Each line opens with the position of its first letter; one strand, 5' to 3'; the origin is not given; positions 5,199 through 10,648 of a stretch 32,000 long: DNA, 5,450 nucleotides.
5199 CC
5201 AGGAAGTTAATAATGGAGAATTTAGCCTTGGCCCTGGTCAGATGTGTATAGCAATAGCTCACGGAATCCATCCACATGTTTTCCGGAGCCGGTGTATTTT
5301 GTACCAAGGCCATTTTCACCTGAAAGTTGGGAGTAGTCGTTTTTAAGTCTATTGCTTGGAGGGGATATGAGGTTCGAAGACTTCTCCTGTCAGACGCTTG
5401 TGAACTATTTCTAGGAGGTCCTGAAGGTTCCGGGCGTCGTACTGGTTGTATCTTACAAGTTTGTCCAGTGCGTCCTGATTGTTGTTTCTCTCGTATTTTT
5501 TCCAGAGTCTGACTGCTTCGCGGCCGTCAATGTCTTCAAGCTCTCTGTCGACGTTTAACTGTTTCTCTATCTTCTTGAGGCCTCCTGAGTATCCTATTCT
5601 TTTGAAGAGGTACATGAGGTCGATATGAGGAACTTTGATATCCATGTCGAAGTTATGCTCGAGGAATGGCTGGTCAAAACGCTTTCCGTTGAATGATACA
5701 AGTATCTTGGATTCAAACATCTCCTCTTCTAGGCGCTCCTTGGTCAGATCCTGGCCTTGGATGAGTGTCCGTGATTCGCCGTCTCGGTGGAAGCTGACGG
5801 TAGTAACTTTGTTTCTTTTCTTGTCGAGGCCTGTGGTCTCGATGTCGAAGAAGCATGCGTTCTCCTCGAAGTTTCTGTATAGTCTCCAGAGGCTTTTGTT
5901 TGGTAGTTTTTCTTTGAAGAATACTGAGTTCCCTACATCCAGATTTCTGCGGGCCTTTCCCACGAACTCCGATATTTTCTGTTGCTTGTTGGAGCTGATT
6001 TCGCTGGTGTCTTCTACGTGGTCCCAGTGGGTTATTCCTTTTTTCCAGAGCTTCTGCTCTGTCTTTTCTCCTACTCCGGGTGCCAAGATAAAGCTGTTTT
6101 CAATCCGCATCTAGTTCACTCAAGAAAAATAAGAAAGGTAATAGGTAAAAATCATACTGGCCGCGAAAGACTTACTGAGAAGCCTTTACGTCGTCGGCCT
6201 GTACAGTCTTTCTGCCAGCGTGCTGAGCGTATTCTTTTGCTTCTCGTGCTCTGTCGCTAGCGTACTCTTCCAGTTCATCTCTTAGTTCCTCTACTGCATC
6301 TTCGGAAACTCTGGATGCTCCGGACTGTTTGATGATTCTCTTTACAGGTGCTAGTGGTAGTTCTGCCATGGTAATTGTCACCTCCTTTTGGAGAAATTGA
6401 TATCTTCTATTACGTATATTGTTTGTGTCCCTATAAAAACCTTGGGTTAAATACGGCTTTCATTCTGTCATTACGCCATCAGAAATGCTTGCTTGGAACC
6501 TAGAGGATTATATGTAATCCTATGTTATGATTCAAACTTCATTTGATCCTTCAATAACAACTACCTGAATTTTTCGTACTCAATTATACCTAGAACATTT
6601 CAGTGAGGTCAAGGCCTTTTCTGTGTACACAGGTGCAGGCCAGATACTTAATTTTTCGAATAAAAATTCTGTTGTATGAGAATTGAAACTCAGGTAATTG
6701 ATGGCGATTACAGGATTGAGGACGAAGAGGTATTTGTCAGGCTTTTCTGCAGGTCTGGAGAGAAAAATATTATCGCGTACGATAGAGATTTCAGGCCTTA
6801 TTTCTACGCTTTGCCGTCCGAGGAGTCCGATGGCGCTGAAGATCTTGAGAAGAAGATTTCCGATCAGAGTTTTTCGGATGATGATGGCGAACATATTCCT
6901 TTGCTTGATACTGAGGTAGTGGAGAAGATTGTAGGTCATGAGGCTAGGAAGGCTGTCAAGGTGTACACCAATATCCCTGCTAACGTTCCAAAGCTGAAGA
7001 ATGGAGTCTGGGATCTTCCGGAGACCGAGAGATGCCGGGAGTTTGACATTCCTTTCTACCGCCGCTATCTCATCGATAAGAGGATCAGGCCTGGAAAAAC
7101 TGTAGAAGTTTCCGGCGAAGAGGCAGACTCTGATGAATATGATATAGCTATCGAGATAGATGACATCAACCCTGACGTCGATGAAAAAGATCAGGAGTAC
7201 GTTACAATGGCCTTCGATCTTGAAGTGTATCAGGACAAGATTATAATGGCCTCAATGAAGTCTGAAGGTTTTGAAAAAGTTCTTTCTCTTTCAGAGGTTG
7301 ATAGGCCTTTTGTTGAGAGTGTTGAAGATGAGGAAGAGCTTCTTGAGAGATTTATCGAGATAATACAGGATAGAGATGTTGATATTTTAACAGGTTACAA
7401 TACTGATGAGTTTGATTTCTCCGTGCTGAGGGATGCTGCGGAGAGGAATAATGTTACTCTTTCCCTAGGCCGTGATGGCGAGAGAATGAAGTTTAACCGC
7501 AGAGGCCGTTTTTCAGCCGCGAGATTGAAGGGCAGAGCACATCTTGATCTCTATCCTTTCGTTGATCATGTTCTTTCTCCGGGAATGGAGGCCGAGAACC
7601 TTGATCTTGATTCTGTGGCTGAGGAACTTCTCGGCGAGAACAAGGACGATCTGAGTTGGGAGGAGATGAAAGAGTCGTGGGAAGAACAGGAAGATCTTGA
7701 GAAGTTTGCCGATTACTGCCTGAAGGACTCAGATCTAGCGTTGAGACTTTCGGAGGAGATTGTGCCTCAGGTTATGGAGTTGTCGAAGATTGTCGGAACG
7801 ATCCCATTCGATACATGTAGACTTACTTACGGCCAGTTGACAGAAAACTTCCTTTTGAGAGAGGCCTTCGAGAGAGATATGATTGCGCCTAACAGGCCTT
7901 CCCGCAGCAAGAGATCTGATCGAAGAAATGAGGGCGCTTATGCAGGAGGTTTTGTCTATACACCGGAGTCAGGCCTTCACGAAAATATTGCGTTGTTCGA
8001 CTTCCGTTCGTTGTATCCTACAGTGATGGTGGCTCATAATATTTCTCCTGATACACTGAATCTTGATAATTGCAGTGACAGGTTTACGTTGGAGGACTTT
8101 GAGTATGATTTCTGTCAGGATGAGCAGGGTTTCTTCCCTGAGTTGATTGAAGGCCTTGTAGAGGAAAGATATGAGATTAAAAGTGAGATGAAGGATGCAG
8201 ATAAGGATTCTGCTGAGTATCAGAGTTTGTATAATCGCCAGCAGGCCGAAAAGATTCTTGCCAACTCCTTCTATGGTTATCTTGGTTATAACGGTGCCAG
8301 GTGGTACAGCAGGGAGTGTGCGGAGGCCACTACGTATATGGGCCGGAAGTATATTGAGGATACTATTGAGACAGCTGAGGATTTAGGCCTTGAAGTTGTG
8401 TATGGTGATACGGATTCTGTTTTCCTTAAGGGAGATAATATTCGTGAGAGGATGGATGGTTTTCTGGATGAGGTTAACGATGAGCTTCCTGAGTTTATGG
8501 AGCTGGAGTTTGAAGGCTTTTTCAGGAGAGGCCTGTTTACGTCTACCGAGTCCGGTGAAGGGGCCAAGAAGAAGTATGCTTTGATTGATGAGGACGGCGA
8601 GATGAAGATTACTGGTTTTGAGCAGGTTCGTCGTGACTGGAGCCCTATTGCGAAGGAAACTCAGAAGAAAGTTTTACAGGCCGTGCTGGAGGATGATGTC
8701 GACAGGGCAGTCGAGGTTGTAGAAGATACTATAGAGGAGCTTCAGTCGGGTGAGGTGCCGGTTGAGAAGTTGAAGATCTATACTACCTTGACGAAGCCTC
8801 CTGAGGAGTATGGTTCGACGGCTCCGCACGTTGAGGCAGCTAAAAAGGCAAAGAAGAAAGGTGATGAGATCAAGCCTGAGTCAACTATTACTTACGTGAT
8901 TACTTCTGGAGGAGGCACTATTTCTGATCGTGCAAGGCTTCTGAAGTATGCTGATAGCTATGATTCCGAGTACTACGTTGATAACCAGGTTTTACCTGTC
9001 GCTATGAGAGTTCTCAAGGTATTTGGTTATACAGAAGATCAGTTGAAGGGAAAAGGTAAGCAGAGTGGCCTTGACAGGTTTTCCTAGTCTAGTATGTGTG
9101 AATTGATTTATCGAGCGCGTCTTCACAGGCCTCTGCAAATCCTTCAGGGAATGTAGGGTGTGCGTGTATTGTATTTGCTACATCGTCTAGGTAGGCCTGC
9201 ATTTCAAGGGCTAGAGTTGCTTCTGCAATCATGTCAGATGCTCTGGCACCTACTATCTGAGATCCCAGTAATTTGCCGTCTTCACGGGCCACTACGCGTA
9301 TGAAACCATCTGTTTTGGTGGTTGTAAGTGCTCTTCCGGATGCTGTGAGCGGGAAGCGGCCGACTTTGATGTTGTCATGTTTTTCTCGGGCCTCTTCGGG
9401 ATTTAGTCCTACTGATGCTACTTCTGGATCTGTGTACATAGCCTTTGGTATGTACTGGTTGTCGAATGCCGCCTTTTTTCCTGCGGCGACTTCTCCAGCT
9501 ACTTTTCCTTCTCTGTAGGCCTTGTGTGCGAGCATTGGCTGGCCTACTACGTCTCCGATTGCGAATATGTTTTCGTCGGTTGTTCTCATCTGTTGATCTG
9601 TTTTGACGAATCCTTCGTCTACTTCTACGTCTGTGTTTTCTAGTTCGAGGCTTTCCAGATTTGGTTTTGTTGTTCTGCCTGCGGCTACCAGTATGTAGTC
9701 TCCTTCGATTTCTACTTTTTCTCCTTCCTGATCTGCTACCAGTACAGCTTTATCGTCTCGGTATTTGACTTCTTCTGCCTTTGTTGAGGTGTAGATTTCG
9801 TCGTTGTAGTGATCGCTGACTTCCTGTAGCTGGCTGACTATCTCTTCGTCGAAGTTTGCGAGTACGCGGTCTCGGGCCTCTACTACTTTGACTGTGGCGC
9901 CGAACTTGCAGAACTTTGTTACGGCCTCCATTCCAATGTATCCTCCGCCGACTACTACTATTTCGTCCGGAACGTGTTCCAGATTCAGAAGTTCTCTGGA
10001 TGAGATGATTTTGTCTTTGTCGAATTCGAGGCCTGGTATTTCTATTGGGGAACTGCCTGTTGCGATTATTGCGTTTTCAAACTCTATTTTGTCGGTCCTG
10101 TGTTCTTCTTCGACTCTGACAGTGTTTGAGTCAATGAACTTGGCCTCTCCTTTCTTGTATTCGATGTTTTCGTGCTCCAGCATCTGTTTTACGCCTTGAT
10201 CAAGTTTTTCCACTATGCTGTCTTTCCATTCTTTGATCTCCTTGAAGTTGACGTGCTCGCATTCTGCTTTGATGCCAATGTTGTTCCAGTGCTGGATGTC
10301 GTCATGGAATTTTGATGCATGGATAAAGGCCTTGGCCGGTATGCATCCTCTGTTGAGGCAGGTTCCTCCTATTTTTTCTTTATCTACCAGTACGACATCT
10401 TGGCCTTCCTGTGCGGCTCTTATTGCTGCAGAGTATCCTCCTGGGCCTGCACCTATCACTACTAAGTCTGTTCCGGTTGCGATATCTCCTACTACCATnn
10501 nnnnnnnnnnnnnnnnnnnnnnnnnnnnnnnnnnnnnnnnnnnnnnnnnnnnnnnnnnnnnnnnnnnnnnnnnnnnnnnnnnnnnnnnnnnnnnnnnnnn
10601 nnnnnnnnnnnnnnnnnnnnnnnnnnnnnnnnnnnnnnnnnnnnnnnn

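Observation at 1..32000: Strong over-representation of the palindromic hexamer AGGCCT, often extended to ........, in all sequence contexts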

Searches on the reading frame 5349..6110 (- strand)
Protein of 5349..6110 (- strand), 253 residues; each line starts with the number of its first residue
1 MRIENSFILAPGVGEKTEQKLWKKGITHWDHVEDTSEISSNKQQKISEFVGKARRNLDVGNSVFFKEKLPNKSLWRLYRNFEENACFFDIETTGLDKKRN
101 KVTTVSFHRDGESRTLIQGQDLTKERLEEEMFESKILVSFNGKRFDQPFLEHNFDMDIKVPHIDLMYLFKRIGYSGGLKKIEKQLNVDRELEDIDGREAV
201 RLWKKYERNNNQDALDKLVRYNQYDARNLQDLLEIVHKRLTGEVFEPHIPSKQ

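Call 8: search_protein_families(library=pfam, proteins=[window:5349-6110:-])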
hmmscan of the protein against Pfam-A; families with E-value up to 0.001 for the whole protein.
window:5349-6110:- (253 aa): 2 families
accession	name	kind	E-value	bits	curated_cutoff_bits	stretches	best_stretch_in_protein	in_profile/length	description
PF13482.12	RNase_H_2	-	3.1e-41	141.5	22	1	86-234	1-162/165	RNase_H superfamily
PF01612.26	DNA_pol_A_exo1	-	6.8e-05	23.2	23.6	1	88-238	25-170/173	3'-5' exonuclease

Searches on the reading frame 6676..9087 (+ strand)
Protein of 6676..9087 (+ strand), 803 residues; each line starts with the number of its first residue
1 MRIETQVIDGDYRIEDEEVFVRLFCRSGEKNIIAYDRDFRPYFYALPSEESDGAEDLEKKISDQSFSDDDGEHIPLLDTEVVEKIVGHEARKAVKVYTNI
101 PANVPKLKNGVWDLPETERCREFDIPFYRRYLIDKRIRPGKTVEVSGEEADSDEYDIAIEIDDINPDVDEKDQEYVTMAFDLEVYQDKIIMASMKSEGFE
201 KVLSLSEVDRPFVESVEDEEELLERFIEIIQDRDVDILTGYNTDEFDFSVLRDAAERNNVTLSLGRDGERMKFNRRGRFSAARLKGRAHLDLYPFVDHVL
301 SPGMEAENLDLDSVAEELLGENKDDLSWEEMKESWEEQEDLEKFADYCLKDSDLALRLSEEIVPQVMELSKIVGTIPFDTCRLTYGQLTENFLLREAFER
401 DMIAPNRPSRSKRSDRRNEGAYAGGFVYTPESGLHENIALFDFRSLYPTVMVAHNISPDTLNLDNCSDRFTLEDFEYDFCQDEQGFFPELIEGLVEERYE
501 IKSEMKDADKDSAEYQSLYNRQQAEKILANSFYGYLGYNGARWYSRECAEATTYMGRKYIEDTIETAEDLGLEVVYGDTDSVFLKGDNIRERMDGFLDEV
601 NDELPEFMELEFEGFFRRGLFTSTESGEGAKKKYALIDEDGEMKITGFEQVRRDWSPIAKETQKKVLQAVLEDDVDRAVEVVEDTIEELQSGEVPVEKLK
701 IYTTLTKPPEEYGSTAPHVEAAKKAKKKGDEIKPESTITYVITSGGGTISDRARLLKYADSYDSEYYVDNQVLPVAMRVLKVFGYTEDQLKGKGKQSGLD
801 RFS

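Call 5: find_related_loci(query=window:6676-9087:+, collection=genome_contigs, flank=10000)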
Query window:6676-9087:+ (803 aa) in genome_contigs; peptide patterns used: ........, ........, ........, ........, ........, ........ (x = any residue, [..] = any of these).
183 stretches matched a pattern; 31 encode a relative of the query (tblastn E <= 1e-3); 30 distinct loci.
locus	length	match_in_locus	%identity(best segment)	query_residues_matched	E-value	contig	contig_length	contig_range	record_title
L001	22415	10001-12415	84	1-803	0e+0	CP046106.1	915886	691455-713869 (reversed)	Candidatus Nanohaloarchaea archaeon strain M3_22 chromosome, complete genome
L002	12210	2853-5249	80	1-803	0e+0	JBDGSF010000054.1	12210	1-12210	MAG: Candidatus Nanohaloarchaea archaeon isolate DAL-WCL_22_57C1R DAL-WCL_22_57C1R_54, whole genome shotgun sequence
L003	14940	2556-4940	66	3-802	0e+0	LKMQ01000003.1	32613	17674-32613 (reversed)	MAG: Nanohaloarchaea archaeon B1-Br10_U2g29 LB-BRINE-C242, whole genome shotgun sequence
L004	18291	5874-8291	64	1-802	0e+0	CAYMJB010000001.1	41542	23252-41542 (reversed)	MAG TPA_asm: uncultured archaeon isolate SRP090399_co2_12 genome assembly, contig: NODE_170_length_41542_cov_101.333574,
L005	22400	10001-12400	64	1-803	0e+0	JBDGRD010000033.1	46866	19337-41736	MAG: Candidatus Nanohaloarchaea archaeon isolate DAL-Ass_40_74C4R DAL-Ass_40_74C4R_33, whole genome shotgun sequence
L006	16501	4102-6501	65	1-803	0e+0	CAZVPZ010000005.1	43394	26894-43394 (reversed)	MAG TPA_asm: uncultured archaeon isolate SRP185896_co1_382 genome assembly, contig: NODE_242_length_43394_cov_9.411638,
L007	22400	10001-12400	65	1-803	0e+0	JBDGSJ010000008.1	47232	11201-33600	MAG: Candidatus Nanohaloarchaea archaeon isolate DAL-WCL_22_74C1R DAL-WCL_22_74C1R_8, whole genome shotgun sequence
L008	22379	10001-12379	64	7-803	0e+0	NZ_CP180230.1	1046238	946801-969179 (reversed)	Candidatus Nanosalina sp. VS9-1 chromosome, complete genome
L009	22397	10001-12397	65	1-803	0e+0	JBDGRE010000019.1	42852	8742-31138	MAG: Candidatus Nanohaloarchaea archaeon isolate DAL-Ass_40_79C3R DAL-Ass_40_79C3R_19, whole genome shotgun sequence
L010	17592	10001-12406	66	1-802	0e+0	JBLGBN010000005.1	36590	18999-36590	MAG: Candidatus Nanohaloarchaea archaeon isolate 3300055293_58 Ga0535675_0000375, whole genome shotgun sequence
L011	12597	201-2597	62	3-803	0e+0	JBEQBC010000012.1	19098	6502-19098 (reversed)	MAG: Candidatus Nanohaloarchaea archaeon isolate 04_S200.metabat2_refined.015 NODE_561_length_19098_cov_44.833694, whole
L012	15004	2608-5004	63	1-803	0e+0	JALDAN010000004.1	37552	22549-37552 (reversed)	MAG: Candidatus Nanohalarchaeota archaeon isolate NHA29 k141_32329_length_37552_cov_30.2236, whole genome shotgun sequen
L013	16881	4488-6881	62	3-803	0e+0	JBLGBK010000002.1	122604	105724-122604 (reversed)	MAG: Colwellia polaris isolate 3300055293_71 Ga0535675_0000046, whole genome shotgun sequence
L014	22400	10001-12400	60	1-802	0e+0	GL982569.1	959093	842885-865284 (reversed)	MAG: Candidatus Nanosalinarum sp. J07AB56 genomic scaffold scf_7180000039101, whole genome shotgun sequence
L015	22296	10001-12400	64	1-803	0e+0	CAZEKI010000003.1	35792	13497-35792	MAG TPA_asm: uncultured archaeon isolate binchicken_co207_324 genome assembly, contig: NODE_803_length_35792_cov_5.53532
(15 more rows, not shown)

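Call 22: find_encoding_contigs(protein=window:6676-9087:+, flank=10000, max_places=6)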
Protein window:6676-9087:+ (803 aa): no gene with exactly this product is on record in the collection.

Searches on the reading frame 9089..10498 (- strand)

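Call 8: search_protein_families(library=pfam, proteins=[window:9089-10498:-])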
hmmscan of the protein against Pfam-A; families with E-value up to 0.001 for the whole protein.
window:9089-10498:- (469 aa): 15 families
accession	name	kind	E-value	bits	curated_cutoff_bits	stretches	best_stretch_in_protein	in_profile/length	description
PF07992.20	Pyr_redox_2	-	5.3e-69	233.3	26.1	1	11-331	2-291/291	Pyridine nucleotide-disulphide oxidoreductase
PF02852.28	Pyr_redox_dim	-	5.6e-34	117.1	25.3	1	350-457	1-109/110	Pyridine nucleotide-disulphide oxidoreductase, dimerisation domain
PF00070.33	Pyr_redox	-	6.1e-17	62.3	22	1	180-252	2-77/82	Pyridine nucleotide-disulphide oxidoreductase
PF13738.12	Pyr_redox_3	-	2.7e-16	60.2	30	1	13-315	1-305/305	Pyridine nucleotide-disulphide oxidoreductase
PF01134.28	GIDA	-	1.8e-12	47.5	22.1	1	11-149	1-150/391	Glucose inhibited division protein A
PF12831.13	FAD_oxidored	-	3.4e-11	43.5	27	1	11-118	1-118/416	FAD dependent oxidoreductase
PF03486.20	HI0933_like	-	8.8e-10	38.9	50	1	11-44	2-35/244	HI0933-like protein Rossmann domain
PF13450.12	NAD_binding_8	-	1.4e-08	35.3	21.9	1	14-48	1-36/68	NAD(P)-binding Rossmann-like domain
PF00890.30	FAD_binding_2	-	1.1e-07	31.8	20.4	1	11-43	1-33/414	FAD binding domain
PF01262.27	AlaDh_PNT_C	-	2.3e-07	30.9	23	1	177-228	28-79/214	Alanine dehydrogenase/PNT, C-terminal domain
PF02737.24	3HCDH_N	-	4.2e-07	30.5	22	0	180-252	2-75/180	3-hydroxyacyl-CoA dehydrogenase, NAD binding domain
PF13241.12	NAD_binding_7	-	1.5e-06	29.1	22.1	0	179-222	9-49/104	Putative NAD(P)-binding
PF01266.30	DAO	-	1.9e-06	28.1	27.9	1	11-46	1-38/353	FAD dependent oxidoreductase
PF13434.12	Lys_Orn_oxgnase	-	8e-05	22.4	21.3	0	94-212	103-225/339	L-lysine 6-monooxygenase/L-ornithine 5-monooxygenase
PF01946.23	Thi4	-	0.00036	20.3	26.2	0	10-49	18-59/235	Thi4 family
